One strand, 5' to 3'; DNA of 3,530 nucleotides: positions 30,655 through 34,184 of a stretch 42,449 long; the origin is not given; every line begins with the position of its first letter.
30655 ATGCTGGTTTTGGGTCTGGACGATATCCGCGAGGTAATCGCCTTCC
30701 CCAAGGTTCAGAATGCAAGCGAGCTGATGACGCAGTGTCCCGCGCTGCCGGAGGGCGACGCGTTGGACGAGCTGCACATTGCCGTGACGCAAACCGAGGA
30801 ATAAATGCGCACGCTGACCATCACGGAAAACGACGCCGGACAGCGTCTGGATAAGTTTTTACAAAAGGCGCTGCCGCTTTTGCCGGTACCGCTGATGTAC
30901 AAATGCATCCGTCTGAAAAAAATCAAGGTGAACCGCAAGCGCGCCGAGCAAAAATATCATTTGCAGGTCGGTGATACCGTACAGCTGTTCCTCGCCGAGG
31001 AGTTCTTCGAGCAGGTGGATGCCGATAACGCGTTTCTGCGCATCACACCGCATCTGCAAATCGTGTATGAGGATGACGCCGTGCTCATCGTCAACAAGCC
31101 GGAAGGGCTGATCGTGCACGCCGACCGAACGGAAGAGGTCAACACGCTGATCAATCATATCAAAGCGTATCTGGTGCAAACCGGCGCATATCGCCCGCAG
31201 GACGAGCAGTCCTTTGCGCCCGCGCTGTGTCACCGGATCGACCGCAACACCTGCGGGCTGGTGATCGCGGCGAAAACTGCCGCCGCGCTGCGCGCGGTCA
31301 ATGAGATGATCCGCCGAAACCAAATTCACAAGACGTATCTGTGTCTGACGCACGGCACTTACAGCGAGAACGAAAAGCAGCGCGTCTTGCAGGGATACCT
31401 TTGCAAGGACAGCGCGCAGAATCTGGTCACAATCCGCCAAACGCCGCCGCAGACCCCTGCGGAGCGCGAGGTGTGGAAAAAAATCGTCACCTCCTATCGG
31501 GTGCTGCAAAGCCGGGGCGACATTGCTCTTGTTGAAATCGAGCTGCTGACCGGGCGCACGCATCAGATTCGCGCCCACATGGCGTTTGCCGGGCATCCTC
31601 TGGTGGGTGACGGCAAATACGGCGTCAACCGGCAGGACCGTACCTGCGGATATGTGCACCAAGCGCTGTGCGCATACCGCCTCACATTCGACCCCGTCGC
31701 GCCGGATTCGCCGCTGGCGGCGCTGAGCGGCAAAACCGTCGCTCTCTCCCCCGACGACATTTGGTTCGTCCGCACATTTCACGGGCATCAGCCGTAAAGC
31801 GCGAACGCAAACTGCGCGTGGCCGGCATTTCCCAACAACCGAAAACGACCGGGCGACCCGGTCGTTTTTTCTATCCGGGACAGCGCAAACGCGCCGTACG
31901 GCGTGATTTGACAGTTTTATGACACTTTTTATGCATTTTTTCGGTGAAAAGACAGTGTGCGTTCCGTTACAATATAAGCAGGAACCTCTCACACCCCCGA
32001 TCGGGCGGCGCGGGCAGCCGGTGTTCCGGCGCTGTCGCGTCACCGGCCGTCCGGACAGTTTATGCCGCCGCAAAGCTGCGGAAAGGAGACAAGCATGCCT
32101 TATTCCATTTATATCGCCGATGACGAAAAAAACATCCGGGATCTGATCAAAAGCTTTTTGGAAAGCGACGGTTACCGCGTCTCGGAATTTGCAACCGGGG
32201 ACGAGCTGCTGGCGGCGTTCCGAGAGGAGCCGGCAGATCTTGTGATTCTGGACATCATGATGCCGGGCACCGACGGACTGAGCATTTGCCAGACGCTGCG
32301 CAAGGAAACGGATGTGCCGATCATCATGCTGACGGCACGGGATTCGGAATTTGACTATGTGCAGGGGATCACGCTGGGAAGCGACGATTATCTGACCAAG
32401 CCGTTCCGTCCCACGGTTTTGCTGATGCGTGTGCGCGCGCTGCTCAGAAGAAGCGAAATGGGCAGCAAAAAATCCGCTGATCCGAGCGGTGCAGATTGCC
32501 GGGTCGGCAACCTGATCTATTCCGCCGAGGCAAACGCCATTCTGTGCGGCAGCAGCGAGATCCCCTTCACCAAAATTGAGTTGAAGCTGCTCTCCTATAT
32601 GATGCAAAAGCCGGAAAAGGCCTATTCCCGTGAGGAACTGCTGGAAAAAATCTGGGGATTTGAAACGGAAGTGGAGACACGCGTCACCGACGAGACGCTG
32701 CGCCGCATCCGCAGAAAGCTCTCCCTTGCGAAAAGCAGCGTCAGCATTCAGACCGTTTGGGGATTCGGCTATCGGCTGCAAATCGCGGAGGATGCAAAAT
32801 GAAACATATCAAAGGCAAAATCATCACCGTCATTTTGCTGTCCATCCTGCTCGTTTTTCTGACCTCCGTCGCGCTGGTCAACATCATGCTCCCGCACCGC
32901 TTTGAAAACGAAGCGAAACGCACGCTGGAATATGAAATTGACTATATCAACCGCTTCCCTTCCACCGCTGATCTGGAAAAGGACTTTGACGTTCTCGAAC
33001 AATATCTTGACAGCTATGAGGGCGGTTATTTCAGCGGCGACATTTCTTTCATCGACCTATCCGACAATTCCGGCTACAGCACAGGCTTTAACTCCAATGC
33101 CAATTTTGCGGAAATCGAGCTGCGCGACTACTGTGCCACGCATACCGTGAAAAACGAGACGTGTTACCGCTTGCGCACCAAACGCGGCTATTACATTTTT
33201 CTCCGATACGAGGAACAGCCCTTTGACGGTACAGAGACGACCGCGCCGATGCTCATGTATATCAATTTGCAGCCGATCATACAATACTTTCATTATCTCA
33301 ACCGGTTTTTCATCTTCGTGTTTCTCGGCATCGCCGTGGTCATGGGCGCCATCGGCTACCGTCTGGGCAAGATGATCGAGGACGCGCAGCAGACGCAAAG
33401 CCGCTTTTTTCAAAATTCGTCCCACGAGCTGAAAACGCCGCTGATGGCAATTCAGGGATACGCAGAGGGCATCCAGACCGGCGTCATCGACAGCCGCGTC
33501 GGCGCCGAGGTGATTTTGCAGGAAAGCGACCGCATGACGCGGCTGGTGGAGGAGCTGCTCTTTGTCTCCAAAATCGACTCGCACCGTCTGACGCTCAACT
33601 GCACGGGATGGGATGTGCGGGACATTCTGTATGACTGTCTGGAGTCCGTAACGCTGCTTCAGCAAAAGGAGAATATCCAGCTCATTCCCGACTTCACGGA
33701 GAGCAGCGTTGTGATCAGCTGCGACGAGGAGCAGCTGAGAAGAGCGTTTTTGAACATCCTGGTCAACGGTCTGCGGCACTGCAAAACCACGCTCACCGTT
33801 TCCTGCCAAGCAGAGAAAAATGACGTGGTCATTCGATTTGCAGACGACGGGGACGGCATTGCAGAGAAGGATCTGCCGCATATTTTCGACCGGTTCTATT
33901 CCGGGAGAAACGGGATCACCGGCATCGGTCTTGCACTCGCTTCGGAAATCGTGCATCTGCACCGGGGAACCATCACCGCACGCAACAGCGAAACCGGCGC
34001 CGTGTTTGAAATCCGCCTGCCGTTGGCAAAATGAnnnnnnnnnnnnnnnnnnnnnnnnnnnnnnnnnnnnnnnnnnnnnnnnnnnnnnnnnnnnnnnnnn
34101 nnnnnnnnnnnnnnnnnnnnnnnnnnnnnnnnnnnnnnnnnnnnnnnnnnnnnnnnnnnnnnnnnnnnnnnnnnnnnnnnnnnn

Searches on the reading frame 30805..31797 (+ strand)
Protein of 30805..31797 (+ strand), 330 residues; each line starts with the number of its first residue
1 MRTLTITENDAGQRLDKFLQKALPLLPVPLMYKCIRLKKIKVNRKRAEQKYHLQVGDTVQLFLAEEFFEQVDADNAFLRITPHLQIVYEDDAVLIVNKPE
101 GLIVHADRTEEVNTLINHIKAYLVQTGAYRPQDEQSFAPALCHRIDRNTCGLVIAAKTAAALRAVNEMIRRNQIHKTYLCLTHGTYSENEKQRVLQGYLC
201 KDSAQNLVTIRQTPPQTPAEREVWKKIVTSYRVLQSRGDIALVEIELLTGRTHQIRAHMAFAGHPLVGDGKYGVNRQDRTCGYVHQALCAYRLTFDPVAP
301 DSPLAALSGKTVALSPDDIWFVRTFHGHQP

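Call 23: search_protein_families(library=pfam, proteins=[window:30805-31797:+], max_evalue=0.001)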
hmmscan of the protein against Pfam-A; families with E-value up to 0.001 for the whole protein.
window:30805-31797:+ (330 aa): 2 families
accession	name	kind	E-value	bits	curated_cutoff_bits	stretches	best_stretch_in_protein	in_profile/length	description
PF00849.27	PseudoU_synth_2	-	3.1e-33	115.6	26.8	1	93-260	2-151/152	RNA pseudouridylate synthase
PF01479.30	S4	-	1.7e-06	28.1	22.8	1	13-59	1-48/48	S4 domain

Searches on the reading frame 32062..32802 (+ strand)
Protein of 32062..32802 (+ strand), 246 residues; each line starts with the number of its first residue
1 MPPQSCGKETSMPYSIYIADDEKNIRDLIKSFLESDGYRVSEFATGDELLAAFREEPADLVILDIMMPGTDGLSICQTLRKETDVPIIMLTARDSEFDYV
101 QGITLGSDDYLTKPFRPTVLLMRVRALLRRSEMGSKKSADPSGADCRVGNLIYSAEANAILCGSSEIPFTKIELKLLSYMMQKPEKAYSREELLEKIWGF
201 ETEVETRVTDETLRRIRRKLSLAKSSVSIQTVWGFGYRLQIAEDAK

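Call 69: search_protein_families(library=pfam, proteins=[window:32062-32802:+], max_evalue=0.001)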
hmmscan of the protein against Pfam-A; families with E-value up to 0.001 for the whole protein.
window:32062-32802:+ (246 aa): 2 families
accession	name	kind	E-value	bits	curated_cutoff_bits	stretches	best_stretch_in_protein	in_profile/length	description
PF00072.30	Response_reg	-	7.9e-31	107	30.2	1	16-124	1-110/111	Response regulator receiver domain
PF00486.34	Trans_reg_C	-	3.4e-20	72.3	26.2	1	166-239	3-77/77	Transcriptional regulatory protein, C terminal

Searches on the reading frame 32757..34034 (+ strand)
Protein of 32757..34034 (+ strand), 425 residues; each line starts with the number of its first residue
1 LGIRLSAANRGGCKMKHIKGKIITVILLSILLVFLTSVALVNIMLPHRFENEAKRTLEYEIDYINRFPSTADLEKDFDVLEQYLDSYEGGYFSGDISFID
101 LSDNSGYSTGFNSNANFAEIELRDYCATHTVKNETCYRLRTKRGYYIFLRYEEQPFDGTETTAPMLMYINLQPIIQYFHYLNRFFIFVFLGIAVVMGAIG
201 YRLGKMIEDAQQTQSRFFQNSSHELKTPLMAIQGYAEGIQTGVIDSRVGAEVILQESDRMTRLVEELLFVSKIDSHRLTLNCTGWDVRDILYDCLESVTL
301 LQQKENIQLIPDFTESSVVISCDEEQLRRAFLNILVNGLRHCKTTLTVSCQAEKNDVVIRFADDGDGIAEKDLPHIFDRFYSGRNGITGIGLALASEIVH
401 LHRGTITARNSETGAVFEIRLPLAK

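Call 69: search_protein_families(library=pfam, proteins=[window:32757-34034:+], max_evalue=0.001)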
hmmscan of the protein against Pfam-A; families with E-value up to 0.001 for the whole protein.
window:32757-34034:+ (425 aa): 2 families
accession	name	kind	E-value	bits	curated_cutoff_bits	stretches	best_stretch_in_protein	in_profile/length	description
PF02518.31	HATPase_c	-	2.6e-21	76.6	26.4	1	323-424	2-110/111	Histidine kinase-, DNA gyrase B-, and HSP90-like ATPase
PF00512.31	HisKA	-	4.1e-15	56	26.9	1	214-275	2-65/66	His Kinase A (phospho-acceptor) domain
